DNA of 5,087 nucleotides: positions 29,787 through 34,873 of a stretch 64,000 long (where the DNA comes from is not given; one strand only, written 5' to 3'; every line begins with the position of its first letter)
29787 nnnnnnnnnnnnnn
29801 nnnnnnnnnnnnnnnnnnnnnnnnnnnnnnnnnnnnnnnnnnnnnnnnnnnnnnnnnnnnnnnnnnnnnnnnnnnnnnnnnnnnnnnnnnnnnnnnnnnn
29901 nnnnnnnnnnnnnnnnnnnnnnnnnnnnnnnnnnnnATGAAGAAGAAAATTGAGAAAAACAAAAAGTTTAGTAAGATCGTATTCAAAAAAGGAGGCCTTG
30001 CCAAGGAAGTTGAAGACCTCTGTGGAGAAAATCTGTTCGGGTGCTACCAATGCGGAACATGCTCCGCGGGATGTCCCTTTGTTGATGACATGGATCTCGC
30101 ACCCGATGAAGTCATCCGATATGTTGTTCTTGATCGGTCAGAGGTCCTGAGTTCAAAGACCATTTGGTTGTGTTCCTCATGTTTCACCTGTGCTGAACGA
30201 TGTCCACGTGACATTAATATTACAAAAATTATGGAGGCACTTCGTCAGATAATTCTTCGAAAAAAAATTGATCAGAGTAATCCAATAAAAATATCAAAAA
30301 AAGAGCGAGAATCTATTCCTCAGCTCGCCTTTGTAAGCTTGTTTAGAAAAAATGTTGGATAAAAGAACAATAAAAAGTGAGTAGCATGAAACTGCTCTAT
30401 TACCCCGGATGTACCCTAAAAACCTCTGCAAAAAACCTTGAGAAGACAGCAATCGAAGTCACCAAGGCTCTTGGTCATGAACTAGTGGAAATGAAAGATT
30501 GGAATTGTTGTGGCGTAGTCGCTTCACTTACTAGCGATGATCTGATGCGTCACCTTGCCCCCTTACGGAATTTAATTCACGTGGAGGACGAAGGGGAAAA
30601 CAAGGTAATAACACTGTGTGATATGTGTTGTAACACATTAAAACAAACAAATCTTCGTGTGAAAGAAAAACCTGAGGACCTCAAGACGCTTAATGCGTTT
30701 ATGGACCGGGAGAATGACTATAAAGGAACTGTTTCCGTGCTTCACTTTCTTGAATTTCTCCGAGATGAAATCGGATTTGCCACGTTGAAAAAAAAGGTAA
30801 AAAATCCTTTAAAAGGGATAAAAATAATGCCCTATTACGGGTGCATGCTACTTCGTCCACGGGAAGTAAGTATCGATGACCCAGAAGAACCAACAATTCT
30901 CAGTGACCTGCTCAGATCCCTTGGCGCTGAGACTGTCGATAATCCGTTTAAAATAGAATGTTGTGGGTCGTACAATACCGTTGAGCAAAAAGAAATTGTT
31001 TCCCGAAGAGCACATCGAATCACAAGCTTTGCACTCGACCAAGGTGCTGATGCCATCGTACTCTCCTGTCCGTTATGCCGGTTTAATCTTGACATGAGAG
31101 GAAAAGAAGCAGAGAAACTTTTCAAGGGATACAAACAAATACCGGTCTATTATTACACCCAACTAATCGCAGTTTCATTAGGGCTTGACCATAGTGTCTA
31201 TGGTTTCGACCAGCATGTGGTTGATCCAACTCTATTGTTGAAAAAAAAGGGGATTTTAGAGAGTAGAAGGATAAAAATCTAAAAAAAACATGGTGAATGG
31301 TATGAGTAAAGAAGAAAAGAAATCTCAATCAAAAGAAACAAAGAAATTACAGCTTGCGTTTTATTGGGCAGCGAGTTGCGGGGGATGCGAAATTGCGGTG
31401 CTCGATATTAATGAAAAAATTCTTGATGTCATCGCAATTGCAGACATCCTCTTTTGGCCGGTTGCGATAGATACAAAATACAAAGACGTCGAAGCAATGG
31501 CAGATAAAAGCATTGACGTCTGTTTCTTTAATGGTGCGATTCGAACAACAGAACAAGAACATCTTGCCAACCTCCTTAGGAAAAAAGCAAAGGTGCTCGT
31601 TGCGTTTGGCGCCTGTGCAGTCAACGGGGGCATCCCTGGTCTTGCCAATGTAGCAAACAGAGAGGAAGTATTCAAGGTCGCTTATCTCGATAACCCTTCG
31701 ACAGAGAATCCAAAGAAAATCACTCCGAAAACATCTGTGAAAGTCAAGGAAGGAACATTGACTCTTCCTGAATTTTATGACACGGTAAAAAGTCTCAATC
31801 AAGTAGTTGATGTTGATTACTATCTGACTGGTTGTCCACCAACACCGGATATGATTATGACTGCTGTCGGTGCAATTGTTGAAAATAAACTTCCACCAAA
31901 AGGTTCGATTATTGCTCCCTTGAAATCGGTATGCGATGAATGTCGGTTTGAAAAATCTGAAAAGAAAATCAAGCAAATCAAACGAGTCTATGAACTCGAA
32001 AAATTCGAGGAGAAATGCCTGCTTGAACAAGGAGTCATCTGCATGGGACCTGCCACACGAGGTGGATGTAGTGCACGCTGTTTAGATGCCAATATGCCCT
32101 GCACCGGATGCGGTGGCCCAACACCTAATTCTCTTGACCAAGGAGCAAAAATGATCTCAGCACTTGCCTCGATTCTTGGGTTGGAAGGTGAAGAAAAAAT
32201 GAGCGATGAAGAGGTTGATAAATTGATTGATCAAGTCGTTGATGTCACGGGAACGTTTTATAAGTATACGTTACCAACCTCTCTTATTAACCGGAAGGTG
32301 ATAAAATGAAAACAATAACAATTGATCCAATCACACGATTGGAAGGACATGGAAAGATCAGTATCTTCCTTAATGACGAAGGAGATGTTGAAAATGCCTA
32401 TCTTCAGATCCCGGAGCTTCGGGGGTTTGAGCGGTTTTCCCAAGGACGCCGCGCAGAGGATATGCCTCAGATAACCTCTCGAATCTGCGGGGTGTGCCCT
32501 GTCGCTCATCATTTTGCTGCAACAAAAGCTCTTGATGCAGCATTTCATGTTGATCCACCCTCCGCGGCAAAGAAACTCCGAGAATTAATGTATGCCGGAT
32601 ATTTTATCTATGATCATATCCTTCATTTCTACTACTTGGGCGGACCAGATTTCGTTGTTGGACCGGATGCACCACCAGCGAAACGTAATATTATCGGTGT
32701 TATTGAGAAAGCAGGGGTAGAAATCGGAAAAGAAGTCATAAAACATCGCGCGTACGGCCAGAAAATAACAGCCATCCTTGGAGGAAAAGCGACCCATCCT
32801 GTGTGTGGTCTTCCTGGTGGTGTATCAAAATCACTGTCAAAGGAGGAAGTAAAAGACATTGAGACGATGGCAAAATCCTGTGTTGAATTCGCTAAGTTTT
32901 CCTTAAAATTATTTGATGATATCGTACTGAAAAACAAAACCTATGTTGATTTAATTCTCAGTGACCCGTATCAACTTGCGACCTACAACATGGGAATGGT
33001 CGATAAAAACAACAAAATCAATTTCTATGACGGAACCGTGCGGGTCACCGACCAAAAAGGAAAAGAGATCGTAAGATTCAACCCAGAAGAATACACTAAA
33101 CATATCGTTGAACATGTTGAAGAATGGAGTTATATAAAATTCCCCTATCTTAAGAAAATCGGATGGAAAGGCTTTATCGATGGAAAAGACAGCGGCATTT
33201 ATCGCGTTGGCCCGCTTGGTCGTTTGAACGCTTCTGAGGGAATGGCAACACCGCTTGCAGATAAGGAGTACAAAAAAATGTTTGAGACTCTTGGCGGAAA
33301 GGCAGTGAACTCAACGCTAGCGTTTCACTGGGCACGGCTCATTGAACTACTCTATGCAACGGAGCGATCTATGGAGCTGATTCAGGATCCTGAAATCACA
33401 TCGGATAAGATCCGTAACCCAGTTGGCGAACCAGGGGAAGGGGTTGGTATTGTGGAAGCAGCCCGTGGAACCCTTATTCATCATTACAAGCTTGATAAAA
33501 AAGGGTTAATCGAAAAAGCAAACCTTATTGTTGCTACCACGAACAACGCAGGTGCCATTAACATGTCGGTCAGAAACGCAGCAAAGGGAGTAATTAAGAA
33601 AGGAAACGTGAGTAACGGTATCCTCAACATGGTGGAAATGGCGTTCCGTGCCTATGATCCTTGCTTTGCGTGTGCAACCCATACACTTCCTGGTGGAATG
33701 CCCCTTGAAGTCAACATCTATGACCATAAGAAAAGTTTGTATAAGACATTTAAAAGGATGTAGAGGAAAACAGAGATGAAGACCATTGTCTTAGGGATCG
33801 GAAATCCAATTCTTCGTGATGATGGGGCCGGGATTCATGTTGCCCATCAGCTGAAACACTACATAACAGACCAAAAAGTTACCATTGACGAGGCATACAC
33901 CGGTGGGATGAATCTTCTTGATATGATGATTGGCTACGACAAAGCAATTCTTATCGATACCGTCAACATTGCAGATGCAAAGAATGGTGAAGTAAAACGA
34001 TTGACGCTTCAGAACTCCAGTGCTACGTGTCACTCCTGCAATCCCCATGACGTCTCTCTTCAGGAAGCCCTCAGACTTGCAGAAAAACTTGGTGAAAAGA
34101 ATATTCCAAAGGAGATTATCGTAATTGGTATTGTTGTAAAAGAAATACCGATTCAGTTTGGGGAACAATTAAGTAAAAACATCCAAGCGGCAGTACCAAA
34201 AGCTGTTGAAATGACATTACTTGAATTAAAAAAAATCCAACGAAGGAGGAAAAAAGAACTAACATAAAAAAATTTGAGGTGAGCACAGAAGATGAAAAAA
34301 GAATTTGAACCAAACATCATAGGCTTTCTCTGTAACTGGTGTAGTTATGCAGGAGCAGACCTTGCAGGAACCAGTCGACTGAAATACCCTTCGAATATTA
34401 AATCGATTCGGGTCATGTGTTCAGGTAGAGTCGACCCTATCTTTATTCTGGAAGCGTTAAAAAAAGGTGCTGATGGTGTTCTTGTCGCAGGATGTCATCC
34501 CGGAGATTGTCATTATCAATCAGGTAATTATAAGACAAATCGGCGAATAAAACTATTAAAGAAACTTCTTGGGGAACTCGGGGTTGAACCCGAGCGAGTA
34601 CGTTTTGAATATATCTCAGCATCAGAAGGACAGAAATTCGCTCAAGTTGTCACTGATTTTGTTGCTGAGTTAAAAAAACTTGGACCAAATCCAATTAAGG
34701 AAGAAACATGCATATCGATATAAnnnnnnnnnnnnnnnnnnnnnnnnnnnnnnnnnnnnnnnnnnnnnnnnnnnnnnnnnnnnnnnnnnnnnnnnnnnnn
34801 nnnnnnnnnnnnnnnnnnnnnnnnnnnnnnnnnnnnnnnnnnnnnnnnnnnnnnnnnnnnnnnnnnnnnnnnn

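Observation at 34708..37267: GlcD-like FAD dehydrogenase plus HdrD-like CCG protein, with a LarA-family racemase elsewhere in the window: a possible lactate-to-heterodisulfide route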

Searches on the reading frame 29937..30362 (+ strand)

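Call 5: search_protein_families(library=pfam, proteins=[window:29937-30362:+])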
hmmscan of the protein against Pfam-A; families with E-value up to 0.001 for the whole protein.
window:29937-30362:+ (141 aa): 4 families
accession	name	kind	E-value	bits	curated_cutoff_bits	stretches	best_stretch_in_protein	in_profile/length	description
PF13183.11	Fer4_8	-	3.8e-11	43.8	27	1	35-93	4-68/68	4Fe-4S dicluster domain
PF13534.11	Fer4_17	-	2.1e-10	41.4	22.2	1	36-94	2-61/61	4Fe-4S dicluster domain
PF13187.11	Fer4_9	-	7.2e-08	32.8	27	1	36-92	2-50/52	4Fe-4S dicluster domain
PF13237.11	Fer4_10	-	5.5e-06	26.6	25.5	1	33-90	6-53/53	4Fe-4S dicluster domain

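Call 71: search_protein_families(library=ncbifam, proteins=[window:29937-30362:+], max_evalue=0.000001)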
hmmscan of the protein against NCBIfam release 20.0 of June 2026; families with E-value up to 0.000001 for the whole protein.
window:29937-30362:+ (141 aa): 7 families
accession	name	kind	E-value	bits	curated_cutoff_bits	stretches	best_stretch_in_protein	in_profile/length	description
TIGR03290.1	CoB_CoM_SS_C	equivalog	9.9e-24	84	160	1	36-114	4-83/144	CoB--CoM heterodisulfide reductase subunit C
NF038018.1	qmoC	equivalog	2.4e-17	63.5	300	1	22-121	6-106/360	quinone-interacting membrane-bound oxidoreductase complex subunit QmoC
NF041779.1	hetero_SS_HdrC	equivalog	7.4e-17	61.5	350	1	35-112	32-109/198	ferredoxin:CoB-CoM heterodisulfide reductase subunit HdrC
NF041890.1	hdrC_Methbact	equivalog_domain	4.2e-16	59.1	270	1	23-114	18-109/192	ferredoxin:CoB-CoM heterodisulfide reductase subunit HdrC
NF004898.0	PRK06259.1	equivalog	3.1e-08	32.7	385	1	14-120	122-230/488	fumarate reductase (CoM/CoB) subunit TfrB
NF004616.0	PRK05950.1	subfamily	1.3e-07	31.1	228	1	32-110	145-237/238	succinate dehydrogenase iron-sulfur subunit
NF045663.1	diclust_near_Sec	equivalog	5.5e-07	28.1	530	1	38-110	310-386/759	pyridine nucleotide-disulfide oxidoreductase/dicluster-binding protein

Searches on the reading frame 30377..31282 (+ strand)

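Call 5: search_protein_families(library=pfam, proteins=[window:30377-31282:+])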
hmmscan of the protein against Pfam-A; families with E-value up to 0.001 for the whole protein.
window:30377-31282:+ (301 aa): 1 family
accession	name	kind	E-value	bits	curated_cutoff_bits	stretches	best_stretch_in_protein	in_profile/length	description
PF02754.22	CCG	-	8e-22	77.6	20.6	2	153-239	4-85/85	Cysteine-rich domain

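Call 71: search_protein_families(library=ncbifam, proteins=[window:30377-31282:+], max_evalue=0.000001)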
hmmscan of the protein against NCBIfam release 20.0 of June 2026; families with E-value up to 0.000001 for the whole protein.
window:30377-31282:+ (301 aa): 6 families
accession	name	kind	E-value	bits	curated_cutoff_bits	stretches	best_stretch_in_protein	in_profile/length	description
TIGR03288.1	CoB_CoM_SS_B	equivalog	2.3e-48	165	345.15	1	6-290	2-289/290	CoB--CoM heterodisulfide reductase subunit B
NF042965.1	MFR_anch_SdhE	equivalog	4.3e-42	144.6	500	1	6-286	3-280/282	8-methylmenaquinol:fumarate reductase membrane anchor subunit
NF041780.1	hetero_SS_HdrB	equivalog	1.7e-14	53.8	450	1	5-289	5-303/304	ferredoxin:CoB-CoM heterodisulfide reductase subunit HdrB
NF045670.1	quin_L_LdhH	equivalog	7.1e-13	47.7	800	1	3-239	466-686/706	L-lactate dehydrogenase (quinone) large subunit LdhH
NF004898.0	PRK06259.1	equivalog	8.7e-12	44.4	385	1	4-240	262-465/488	fumarate reductase (CoM/CoB) subunit TfrB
NF045663.1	diclust_near_Sec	equivalog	9e-07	27.3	530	0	3-92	419-507/759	pyridine nucleotide-disulfide oxidoreductase/dicluster-binding protein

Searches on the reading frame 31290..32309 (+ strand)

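Call 4: search_protein_families(library=pfam, proteins=[window:31290-32309:+])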
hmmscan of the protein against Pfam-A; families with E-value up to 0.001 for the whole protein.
window:31290-32309:+ (339 aa): 1 family
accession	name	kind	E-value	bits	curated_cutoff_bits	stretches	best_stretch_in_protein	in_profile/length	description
PF01058.29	Oxidored_q6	-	2.1e-26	92.6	27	1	30-194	1-126/128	NADH ubiquinone oxidoreductase, 20 Kd subunit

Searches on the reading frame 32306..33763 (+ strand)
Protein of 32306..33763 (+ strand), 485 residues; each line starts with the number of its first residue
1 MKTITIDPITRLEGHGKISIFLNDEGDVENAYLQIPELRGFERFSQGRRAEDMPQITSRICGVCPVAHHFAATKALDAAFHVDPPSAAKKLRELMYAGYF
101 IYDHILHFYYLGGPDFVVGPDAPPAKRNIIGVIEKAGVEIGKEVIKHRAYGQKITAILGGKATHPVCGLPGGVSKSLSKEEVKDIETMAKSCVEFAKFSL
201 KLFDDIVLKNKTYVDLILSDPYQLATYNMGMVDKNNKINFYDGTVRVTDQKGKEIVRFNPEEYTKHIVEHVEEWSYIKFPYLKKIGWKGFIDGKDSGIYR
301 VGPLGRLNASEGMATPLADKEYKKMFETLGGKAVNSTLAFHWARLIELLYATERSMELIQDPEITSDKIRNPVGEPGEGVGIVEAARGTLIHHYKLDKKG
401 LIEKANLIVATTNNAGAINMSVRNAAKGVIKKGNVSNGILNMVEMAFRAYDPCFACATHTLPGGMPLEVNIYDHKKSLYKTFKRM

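Call 4: search_protein_families(library=pfam, proteins=[window:32306-33763:+])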
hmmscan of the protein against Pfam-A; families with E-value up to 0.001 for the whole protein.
window:32306-33763:+ (485 aa): 1 family
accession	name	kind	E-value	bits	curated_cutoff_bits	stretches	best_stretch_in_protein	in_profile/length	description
PF00374.24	NiFeSe_Hases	-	2.1e-42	146.2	25.8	2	39-117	1-79/508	Nickel-dependent hydrogenase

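Call 71: search_protein_families(library=ncbifam, proteins=[window:32306-33763:+], max_evalue=0.000001)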
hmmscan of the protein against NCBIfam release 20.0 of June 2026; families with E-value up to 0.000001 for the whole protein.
window:32306-33763:+ (485 aa): 9 families
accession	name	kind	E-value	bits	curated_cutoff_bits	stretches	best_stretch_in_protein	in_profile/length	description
NF041785.2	VhuA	equivalog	6.3e-132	440.1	800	1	1-431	1-418/418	F420-non-reducing hydrogenase Vhu subunit A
NF033181.1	NiFeSe_hydrog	equivalog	1.4e-57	195.8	600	2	1-121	1-120/507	nickel-dependent hydrogenase large subunit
NF040828.1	sulfhyd_ShyA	equivalog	2.9e-57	194.4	700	2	4-207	3-198/415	NAD(P)-dependent hydrogenase/sulfhydrogenase 2 subunit alpha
NF045518.1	H2_NiFeSe_large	exception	2.1e-54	185.1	780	1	3-461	3-482/485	NiFeSe hydrogenase large subunit HysA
TIGR03295.1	frhA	equivalog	9.1e-47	159.9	392.5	2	2-210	3-203/412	coenzyme F420 hydrogenase subunit alpha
NF040832.1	sulfhyd_HydA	equivalog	6.7e-45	154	880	1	3-460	4-423/426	NADPH-dependent hydrogenase/sulfhydrogenase 1 subunit alpha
NF007778.0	PRK10467.1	equivalog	6.2e-29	100.7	969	1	2-117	3-117/567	hydrogenase 2 large subunit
NF007550.0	PRK10170.1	equivalog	1.5e-26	93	1101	1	4-118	19-133/597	Ni/Fe-hydrogenase large subunit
NF041786.2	VhuU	equivalog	9.5e-09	34.9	70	1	439-461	7-29/45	F420-non-reducing hydrogenase selenoprotein subunit VhuU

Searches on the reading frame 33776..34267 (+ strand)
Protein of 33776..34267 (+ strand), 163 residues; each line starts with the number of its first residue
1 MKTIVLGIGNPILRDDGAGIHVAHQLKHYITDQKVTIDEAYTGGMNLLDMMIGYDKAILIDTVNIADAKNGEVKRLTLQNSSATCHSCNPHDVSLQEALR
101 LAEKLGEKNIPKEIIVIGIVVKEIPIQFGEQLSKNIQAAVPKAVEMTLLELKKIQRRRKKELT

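Call 4: search_protein_families(library=pfam, proteins=[window:33776-34267:+])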
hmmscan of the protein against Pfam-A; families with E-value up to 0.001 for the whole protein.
window:33776-34267:+ (163 aa): 1 family
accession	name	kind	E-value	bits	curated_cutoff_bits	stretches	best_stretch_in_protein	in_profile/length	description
PF01750.23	HycI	-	1.8e-17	63.9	23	1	20-148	1-128/130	Hydrogenase maturation protease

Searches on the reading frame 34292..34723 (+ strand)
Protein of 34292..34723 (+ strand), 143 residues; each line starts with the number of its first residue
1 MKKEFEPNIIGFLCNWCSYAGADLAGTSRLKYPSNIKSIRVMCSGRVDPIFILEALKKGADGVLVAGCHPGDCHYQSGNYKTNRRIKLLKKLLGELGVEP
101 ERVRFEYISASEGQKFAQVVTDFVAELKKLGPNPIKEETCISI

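Call 4: search_protein_families(library=pfam, proteins=[window:34292-34723:+])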
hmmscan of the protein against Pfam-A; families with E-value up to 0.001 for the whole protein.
window:34292-34723:+ (143 aa): 1 family
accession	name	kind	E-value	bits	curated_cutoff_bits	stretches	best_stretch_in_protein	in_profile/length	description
PF02662.21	FlpD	-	3.7e-58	195.3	22.3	1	9-131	1-123/123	Methyl-viologen-reducing hydrogenase, delta subunit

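Call 71: search_protein_families(library=ncbifam, proteins=[window:34292-34723:+], max_evalue=0.000001)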
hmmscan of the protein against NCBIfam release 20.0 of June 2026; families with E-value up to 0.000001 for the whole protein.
window:34292-34723:+ (143 aa): 4 families
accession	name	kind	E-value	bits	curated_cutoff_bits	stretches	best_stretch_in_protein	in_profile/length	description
NF040770.1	hetero_SS_HdrA2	exception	6.1e-57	193.3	1100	1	3-133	644-774/777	CoB-CoM heterodisulfide reductase HdrA2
NF045873.1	F420_non_VhuD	exception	2.2e-44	150.7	215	1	6-136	1-131/132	F420-non-reducing hydrogenase iron-sulfur subunit VhuD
NF041891.1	hdrA_Methbact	equivalog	8.2e-17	60.7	1300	1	2-129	639-760/762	ferredoxin:CoB-CoM heterodisulfide reductase subunit HdrA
NF041778.1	hetero_SS_HdrA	equivalog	7.7e-07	27.3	1400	0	8-66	655-713/771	ferredoxin:CoB-CoM heterodisulfide reductase subunit HdrA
